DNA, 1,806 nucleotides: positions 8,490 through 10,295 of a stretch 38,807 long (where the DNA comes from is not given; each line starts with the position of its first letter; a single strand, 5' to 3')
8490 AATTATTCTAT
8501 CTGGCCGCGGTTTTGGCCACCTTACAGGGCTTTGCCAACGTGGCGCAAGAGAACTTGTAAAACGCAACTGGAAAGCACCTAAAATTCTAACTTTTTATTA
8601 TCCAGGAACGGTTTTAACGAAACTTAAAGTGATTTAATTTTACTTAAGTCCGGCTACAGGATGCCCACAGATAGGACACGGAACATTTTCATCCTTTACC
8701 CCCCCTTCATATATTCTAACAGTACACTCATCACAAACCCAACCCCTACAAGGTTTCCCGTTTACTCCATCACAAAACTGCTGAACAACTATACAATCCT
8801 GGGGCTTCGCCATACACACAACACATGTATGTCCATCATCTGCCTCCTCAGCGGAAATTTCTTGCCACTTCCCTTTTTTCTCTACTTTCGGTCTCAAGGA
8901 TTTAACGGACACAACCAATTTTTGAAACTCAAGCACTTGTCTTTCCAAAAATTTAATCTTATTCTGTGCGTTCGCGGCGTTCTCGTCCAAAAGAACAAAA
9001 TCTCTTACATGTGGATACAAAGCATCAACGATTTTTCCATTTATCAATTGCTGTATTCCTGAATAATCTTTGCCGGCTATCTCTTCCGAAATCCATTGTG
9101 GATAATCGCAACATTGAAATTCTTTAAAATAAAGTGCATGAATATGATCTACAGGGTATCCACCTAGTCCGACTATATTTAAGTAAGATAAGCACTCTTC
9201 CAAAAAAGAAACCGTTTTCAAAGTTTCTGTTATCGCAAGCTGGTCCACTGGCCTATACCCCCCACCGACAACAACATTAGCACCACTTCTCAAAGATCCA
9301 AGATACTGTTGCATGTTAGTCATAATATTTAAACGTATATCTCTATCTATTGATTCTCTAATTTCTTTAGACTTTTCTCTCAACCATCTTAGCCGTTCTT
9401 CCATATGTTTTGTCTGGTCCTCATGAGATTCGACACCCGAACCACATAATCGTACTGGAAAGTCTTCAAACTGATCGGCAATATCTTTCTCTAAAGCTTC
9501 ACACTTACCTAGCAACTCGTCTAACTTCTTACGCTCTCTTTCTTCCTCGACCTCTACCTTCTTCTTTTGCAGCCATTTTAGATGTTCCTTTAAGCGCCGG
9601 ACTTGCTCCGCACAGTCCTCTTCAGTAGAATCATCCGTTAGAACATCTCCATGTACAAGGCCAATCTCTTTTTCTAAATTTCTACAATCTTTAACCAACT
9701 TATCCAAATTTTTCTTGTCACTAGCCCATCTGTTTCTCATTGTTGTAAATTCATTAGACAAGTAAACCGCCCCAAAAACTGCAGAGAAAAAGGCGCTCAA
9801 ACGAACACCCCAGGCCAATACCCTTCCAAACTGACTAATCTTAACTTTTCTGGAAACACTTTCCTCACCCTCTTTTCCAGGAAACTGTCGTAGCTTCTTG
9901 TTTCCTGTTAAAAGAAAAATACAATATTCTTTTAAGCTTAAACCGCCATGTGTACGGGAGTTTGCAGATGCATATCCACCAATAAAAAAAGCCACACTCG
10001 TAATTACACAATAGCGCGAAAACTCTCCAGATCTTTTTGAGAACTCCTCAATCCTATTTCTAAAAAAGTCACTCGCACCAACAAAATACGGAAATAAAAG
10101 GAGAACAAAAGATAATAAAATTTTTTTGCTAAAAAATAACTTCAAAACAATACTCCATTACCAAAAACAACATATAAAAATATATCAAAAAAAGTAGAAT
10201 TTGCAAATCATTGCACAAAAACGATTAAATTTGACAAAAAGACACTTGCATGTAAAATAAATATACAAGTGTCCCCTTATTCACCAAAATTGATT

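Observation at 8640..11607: Divergent pair of membrane-anchored proteins carrying a RING-like finger and a macrodomain: candidate ubiquitin/ADP-ribose module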

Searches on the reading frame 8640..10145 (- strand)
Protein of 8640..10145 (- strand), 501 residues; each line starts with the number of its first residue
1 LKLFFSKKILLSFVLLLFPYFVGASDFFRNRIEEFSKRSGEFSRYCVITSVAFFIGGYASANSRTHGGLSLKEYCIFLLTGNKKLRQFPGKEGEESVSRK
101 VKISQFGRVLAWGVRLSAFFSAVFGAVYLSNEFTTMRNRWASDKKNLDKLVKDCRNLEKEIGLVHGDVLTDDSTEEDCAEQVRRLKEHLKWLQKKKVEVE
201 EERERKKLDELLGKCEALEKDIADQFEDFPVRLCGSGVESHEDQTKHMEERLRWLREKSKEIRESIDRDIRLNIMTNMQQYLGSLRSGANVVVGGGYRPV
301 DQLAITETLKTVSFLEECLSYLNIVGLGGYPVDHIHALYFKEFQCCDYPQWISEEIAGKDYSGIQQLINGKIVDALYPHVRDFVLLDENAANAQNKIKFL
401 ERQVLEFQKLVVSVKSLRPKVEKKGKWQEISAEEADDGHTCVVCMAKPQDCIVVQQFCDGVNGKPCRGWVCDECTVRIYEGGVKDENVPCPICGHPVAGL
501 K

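Call 3: search_protein_families(library=pfam, proteins=[window:8640-10145:-], max_evalue=1)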
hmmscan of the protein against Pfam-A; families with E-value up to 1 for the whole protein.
window:8640-10145:- (501 aa): 8 families
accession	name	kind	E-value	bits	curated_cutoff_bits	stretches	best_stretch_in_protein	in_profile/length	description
PF04684.18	BAF1_ABF1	-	0.0065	16.2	28.9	1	137-207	423-494/511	BAF1 / ABF1 chromatin reorganising factor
PF13920.12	zf-C3HC4_3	-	0.013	15.7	27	1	439-498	3-47/49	Zinc finger, C3HC4 type (RING finger)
PF10400.15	Vir_act_alpha_C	-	0.025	15.7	22.4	1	227-280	3-52/78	Virulence activator alpha C-term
PF24627.1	PUMA_CC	-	0.042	14.3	30.1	1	144-196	21-73/74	PUMA coiled-coil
PF12269.13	CpG_bind_C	-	0.091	12.9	26.3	0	172-222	174-226/236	CpG binding protein C-terminal domain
PF12700.13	HlyD_2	-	0.27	10.4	25.1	1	143-225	119-201/416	HlyD family secretion protein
PF25078.1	DUF7801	-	0.71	10.5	33.2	1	143-224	58-148/155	Domain of unknown function (DUF7801)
PF06785.16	UPF0242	-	0.98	9.9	33.5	0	174-267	78-160/194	Uncharacterised protein family (UPF0242) N-terminus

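Call 4: search_solved_structures(query=window:8640-10145:-, max_evalue=10, show_alignments=3)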
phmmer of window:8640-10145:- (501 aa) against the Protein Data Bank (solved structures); distinct sequences matched with E-value up to 10: 8.
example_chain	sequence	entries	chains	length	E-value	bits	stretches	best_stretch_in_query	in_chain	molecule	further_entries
9dva_G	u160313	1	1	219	0.14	14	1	178-210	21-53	Afadin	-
3hnw_A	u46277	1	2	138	0.85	11.5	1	135-204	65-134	uncharacterized protein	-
9ge5_J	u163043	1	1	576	1.1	11.1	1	164-248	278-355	Actin-related protein 5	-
6hts_H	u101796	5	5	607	1.2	10.9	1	164-247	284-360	Actin-related protein 5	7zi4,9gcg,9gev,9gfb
9r1o_A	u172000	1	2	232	1.4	10.7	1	146-251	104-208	sc-apCC-6-DPH-NR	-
7ai0_AAA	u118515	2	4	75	4.3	9.1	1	439-497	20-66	E3 ubiquitin-protein ligase Mdm2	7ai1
5mnj_C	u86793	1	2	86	4.9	8.9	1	439-497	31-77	E3 ubiquitin-protein ligase Mdm2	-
6zpm_A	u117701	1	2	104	6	8.7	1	145-246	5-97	Trypanosoma cruzi KKT4 117-218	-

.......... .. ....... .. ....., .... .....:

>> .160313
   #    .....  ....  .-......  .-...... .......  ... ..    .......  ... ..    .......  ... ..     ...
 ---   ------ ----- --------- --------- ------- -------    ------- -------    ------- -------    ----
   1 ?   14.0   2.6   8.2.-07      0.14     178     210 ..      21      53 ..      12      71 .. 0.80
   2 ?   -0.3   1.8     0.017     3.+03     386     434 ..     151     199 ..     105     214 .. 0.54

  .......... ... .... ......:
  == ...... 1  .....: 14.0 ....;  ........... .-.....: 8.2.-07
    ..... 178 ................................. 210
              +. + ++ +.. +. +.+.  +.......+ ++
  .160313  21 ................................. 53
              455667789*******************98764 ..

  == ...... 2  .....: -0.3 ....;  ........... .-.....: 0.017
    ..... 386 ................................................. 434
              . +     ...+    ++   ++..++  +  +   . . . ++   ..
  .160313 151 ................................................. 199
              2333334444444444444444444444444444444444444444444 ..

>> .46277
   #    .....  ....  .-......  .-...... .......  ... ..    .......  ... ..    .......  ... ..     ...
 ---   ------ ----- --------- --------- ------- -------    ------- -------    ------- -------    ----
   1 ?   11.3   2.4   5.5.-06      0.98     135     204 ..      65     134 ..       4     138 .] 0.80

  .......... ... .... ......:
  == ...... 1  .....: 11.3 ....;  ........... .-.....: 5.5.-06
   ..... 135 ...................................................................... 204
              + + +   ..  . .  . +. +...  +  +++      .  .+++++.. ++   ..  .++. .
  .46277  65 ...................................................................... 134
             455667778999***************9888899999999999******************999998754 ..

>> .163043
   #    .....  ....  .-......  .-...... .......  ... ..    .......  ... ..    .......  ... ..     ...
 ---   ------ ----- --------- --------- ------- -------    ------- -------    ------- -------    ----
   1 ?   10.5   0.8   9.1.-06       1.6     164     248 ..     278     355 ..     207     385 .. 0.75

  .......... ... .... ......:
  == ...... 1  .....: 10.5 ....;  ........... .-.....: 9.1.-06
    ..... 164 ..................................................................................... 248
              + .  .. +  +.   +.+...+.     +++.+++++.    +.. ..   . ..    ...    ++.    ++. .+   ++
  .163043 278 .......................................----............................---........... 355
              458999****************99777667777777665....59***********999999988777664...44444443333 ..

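Call 7: find_homologous_proteins(query=window:8640-10145:-, max_evalue=0.01)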
Query window:8640-10145:- (501 aa): 1 proteins with E <= 0.01 among 8000 candidates.
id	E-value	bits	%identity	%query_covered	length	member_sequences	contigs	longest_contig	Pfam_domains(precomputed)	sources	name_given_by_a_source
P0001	0.0e+0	1156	100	100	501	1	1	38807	-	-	-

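Call 24: search_protein_representatives(protein=window:8643-10145:-)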
Query: 501 residues. Proteins with E-value up to 0.001 (for the whole library): 1; up to 1e-10: 1; up to 1e-30: 1. The best 1 are listed.
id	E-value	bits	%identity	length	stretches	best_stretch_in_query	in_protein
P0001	0.0e+00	1156.3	100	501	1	1-501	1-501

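Call 36: predict_structure(protein=window:8643-10145:-)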
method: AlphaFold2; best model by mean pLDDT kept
length: 501 residues; sequences in the alignment: 1
mean_pLDDT: 40.9   pTM: 0.28
mean pLDDT of the five models: 40.9, 37.3, 35.4, 32.7, 32.1
residues with pLDDT >= 90: 0; 70-90: 0; 50-70: 91; < 50: 410
segments of 3 or more residues with pLDDT < 50: 1-5, 18-53, 55-103, 109-111, 117-144, 196-200, 202-205, 225-239, 262-501
pLDDT, mean of each block of 10 residues (from residue 1): 49 50 43 42 41 43 42 45 41 41 47 50 44 45 51 55 51 56 58 51 50 50 48 45 52 52 45 40 35 29 31 32 27 28 29 32 33 35 38 43 38 30 31 35 32 32 31 28 37 35 25
secondary structure, 60 per line:
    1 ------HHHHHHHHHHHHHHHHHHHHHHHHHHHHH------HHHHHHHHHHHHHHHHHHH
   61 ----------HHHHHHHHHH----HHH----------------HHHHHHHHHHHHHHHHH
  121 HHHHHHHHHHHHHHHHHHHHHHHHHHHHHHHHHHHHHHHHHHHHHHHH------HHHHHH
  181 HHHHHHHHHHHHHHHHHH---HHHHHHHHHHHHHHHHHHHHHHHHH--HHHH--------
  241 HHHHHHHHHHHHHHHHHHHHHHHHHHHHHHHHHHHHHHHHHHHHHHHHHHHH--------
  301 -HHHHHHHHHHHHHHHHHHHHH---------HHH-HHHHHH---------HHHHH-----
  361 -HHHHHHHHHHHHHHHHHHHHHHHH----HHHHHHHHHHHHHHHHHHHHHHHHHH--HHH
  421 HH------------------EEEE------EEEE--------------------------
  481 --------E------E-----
elements in order: H7-35 H42-60 H71-80 H104-168 H175-198 H202-226 H229-232 H241-292 H302-322 H336-341 H351-355 H362-385 H390-415 H418-422 E441-444 E451-454

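Call 56: find_related_loci(query=window:8643-10145:-, collection=viral_contigs, flank=5000)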
Query window:8643-10145:- (501 aa) in viral_contigs; peptide patterns used: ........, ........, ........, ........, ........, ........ (x = any residue, [..] = any of these).
2 stretches matched a pattern, but none encodes a relative of the query by tblastn (E <= 1e-3).

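Call 57: search_protein_families(library=padloc, proteins=[window:8643-10145:-], max_evalue=0.01)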
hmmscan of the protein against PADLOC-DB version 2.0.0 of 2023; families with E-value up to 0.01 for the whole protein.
window:8643-10145:- (501 aa): 3 families
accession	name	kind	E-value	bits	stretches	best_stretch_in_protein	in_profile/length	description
PDLC03859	LmuB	-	1.1e-06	26.2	1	142-423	247-477/611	-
PDLC01667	Cas12d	-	0.0013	14.8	1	175-264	212-293/986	Cas12d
PDLC00551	JetC2|JetC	-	0.0013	14.6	1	135-280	857-1000/1365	DUF3584 domain; MukB-like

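Call 64: find_related_loci(query=window:8643-10145:-, collection=metagenome_contigs, flank=6000)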
Query window:8643-10145:- (501 aa) in metagenome_contigs; peptide patterns used: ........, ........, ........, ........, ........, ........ (x = any residue, [..] = any of these).
197 stretches matched a pattern, but none encodes a relative of the query by tblastn (E <= 1e-3).
